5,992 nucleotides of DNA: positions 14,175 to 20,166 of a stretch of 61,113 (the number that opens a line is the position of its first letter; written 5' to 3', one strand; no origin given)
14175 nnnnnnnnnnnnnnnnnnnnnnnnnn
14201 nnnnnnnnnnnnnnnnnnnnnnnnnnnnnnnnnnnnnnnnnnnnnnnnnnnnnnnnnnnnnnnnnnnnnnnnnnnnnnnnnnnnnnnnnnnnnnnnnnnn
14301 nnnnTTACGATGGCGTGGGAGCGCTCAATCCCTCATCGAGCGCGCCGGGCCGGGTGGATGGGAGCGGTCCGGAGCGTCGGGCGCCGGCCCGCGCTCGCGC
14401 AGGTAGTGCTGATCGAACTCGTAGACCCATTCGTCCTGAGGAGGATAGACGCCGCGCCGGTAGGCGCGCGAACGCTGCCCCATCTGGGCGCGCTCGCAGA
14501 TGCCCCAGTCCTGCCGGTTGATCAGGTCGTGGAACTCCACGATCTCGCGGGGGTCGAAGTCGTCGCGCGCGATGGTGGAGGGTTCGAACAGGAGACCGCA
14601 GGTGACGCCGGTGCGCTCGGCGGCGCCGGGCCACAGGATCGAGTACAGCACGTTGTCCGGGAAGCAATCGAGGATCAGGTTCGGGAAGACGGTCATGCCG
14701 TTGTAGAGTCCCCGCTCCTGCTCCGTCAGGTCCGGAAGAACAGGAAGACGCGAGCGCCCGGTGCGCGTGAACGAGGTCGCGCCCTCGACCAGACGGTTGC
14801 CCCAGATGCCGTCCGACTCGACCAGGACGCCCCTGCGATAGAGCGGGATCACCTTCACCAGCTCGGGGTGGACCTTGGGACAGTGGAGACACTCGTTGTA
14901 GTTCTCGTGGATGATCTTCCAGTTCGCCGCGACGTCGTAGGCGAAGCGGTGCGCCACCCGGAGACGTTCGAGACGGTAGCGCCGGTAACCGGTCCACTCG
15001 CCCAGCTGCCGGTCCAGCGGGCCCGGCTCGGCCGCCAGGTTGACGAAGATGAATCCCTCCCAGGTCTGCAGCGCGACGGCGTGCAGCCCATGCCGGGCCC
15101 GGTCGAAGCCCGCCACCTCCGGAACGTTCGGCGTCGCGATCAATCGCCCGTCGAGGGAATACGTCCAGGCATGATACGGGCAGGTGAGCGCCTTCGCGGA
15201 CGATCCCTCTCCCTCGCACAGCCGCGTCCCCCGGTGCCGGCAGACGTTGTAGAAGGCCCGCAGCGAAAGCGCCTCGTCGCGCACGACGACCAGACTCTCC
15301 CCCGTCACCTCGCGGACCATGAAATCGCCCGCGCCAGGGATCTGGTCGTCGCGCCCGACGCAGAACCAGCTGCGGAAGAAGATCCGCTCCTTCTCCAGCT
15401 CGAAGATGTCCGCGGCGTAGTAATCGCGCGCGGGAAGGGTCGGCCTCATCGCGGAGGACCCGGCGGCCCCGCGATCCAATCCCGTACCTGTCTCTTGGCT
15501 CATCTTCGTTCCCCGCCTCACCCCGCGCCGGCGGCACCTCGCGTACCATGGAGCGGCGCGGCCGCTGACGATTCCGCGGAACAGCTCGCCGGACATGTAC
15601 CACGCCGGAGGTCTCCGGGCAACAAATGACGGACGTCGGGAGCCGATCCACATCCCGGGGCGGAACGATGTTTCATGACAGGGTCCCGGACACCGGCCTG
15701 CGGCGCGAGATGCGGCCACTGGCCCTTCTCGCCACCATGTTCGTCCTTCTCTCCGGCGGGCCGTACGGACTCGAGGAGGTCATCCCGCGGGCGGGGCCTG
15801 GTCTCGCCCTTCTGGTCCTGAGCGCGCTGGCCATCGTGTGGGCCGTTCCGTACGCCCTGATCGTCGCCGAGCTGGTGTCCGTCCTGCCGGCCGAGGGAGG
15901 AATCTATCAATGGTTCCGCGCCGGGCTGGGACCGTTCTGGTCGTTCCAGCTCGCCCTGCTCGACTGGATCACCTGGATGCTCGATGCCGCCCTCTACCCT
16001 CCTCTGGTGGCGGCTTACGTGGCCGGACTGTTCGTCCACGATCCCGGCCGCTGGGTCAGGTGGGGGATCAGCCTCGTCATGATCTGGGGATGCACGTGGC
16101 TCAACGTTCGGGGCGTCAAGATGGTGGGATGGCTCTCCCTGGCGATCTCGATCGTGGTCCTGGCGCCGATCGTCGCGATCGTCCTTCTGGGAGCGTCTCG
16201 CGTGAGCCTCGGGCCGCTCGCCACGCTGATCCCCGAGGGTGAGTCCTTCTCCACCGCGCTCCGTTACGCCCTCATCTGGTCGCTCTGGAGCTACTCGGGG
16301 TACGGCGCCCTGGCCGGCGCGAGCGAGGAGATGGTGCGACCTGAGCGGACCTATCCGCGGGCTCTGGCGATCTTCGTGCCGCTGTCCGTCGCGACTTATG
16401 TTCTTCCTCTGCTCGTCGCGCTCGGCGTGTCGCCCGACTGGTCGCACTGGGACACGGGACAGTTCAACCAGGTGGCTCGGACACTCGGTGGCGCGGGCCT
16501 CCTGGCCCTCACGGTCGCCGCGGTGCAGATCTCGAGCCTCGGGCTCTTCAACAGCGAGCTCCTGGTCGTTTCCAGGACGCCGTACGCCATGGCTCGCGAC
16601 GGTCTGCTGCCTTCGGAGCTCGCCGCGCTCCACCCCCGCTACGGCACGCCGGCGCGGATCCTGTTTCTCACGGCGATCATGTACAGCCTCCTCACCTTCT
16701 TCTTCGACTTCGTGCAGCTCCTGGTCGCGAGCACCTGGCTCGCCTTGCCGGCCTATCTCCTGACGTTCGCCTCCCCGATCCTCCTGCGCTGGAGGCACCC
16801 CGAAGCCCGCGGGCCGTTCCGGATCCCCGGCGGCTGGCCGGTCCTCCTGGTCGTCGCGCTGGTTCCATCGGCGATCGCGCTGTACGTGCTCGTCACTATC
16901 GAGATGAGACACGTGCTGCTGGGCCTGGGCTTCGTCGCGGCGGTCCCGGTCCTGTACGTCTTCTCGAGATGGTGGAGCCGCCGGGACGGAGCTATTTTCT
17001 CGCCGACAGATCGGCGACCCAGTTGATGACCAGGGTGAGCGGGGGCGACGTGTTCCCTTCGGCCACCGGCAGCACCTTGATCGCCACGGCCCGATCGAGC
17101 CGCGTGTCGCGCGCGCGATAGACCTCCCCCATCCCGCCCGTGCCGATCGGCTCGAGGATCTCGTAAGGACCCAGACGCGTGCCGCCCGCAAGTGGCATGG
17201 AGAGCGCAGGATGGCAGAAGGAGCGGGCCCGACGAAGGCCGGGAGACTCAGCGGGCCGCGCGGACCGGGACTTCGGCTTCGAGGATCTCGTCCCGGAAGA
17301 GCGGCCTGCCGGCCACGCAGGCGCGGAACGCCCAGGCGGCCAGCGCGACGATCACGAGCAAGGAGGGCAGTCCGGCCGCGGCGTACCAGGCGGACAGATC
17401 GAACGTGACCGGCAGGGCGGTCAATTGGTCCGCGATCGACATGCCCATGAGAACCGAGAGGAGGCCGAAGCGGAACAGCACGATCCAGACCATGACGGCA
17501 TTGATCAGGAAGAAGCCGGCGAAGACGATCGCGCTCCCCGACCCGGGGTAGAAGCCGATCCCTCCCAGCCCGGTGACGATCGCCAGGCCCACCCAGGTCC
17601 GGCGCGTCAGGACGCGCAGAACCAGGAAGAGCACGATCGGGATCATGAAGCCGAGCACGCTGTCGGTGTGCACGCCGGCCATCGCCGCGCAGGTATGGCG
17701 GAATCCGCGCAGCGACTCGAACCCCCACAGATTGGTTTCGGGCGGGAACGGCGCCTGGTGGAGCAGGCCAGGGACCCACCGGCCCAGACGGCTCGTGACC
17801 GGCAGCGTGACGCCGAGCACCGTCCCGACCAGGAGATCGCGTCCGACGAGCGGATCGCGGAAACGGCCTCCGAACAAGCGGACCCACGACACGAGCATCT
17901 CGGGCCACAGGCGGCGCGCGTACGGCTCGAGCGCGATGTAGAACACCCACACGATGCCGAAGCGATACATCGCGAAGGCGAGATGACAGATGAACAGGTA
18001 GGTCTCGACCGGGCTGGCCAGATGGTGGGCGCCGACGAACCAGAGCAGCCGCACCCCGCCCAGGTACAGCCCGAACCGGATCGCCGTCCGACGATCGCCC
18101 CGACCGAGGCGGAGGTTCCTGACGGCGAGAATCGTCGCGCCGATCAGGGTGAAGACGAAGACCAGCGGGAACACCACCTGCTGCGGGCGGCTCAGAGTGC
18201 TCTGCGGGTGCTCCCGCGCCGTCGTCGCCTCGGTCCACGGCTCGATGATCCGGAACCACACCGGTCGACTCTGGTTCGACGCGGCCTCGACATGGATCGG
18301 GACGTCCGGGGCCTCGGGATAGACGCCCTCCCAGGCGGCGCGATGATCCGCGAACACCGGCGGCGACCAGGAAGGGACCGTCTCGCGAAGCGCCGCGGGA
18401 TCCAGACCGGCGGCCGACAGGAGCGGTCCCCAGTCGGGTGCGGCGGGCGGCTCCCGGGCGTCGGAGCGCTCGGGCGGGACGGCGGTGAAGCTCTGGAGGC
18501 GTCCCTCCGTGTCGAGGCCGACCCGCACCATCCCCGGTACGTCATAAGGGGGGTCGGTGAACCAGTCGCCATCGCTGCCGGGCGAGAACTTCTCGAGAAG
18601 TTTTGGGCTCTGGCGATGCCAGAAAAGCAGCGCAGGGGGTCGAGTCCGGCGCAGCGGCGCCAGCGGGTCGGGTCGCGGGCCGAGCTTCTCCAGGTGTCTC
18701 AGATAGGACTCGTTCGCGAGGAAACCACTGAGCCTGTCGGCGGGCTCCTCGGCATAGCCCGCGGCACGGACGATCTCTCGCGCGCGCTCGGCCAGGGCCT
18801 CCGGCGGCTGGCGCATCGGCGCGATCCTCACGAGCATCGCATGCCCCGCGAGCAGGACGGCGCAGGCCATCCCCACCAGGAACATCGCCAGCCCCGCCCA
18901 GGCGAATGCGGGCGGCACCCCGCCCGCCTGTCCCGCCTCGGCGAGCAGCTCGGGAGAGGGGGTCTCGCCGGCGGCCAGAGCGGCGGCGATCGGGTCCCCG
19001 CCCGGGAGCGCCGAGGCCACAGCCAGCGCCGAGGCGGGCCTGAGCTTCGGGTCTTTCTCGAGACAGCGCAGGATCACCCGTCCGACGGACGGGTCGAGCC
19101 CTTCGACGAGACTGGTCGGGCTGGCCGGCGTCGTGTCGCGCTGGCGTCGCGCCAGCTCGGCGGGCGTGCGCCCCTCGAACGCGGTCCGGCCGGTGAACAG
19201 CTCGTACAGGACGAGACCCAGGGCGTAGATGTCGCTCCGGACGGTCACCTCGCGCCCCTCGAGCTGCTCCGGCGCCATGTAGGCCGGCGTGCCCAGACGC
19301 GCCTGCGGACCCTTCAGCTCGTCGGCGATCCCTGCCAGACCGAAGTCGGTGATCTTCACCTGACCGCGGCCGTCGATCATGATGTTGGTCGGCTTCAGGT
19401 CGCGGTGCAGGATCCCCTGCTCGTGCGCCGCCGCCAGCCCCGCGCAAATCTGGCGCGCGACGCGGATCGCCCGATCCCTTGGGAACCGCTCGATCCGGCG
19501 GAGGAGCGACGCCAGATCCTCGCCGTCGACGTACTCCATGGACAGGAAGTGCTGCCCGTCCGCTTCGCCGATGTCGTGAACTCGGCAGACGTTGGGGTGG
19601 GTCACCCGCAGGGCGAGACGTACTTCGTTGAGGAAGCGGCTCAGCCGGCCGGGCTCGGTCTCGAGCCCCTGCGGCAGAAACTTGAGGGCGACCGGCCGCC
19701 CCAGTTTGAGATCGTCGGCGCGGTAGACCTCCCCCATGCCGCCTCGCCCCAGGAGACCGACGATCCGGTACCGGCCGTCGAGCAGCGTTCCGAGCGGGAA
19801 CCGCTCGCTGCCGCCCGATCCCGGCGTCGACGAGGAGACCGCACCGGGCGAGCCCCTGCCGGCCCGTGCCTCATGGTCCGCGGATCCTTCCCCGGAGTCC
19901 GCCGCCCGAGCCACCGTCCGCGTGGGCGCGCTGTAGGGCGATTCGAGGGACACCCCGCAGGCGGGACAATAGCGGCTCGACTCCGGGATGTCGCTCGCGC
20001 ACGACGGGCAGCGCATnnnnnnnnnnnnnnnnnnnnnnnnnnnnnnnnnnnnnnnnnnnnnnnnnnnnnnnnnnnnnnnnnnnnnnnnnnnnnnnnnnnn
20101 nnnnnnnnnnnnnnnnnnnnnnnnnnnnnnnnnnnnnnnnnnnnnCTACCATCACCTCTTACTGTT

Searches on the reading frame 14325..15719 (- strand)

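Call 3: search_protein_families(library=pfam, proteins=[window:14325-15719:-], max_evalue=0.01)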
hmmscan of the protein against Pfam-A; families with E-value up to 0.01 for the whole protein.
window:14325-15719:- (464 aa): 2 families
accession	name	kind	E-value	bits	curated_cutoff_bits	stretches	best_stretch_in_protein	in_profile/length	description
PF00848.25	Ring_hydroxyl_A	-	8.1e-44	150.5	24.9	1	250-441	1-204/208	Ring hydroxylating alpha subunit (catalytic domain)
PF00355.32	Rieske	-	4.1e-21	75.1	20.3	1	117-205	1-87/88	Rieske [2Fe-2S] domain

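Call 4: search_protein_families(library=ncbifam, proteins=[window:14325-15719:-], max_evalue=0.01)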
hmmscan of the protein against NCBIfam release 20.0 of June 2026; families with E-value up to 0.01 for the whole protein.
window:14325-15719:- (464 aa): 6 families
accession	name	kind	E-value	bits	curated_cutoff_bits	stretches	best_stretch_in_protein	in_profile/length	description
NF058607.1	GlBtMonoOxGbcA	equivalog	1e-57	195.5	670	2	94-291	32-229/420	glycine betaine monooxygenase oxygenase subunit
NF042946.1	3PPDioc_HcaE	equivalog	1.5e-30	106.6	830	1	99-290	20-220/450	3-phenylpropionate/cinnamic acid dioxygenase subunit alpha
TIGR03228.1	anthran_1_2_A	equivalog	8.4e-26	90.7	671.9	1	97-291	17-220/438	anthranilate 1,2-dioxygenase large subunit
TIGR03229.1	benzo_1_2_benA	equivalog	4.1e-22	78.7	780.95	1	102-285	23-216/433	benzoate 1,2-dioxygenase large subunit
NF041684.1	ant_diox_AndAc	equivalog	1.5e-21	76.4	750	1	98-284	26-222/418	anthranilate 1,2-dioxygenase large subunit AndAc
NF052579.1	BetMthstMoxSdmAMthl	equivalog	0.00028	20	600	1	138-193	37-91/351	4beta-methylsterol monooxygenase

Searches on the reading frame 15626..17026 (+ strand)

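Call 3: search_protein_families(library=pfam, proteins=[window:15626-17026:+], max_evalue=0.01)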
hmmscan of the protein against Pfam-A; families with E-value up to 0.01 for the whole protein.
window:15626-17026:+ (466 aa): 2 families
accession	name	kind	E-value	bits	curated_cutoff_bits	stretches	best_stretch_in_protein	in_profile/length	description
PF13520.12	AA_permease_2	-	4.8e-44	151.4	27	1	37-421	5-403/427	Amino acid permease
PF00324.27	AA_permease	-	3.6e-23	82.4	24.6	1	50-441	20-427/470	Amino acid permease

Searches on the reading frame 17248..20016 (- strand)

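Call 32: search_protein_families(library=pfam, proteins=[window:17248-20016:-], max_evalue=0.001)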
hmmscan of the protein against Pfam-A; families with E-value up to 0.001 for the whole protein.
window:17248-20016:- (922 aa): 7 families
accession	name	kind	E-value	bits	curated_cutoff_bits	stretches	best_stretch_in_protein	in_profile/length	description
PF00069.31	Pkinase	-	2.2e-55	188.4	31.7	1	83-330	1-255/263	Protein kinase domain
PF07714.23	PK_Tyr_Ser-Thr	-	5.1e-36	124.7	23.1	1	88-328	6-250/258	Protein tyrosine and serine/threonine kinase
PF01636.29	APH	-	2e-07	31.5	23.2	1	178-232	144-201/239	Phosphotransferase enzyme family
PF03109.22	ABC1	-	1.1e-05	25.2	22.9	1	151-229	138-215/244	ABC1 atypical kinase-like domain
PF17667.7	Pkinase_fungal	-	0.00032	20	24.1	1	198-263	303-376/387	Fungal protein kinase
PF13240.11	Zn_Ribbon_1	-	0.0004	20.5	25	1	3-21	2-20/23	zinc-ribbon domain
PF12773.13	DZR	-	0.00045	20.8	27.3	1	3-25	1-23/45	Double zinc ribbon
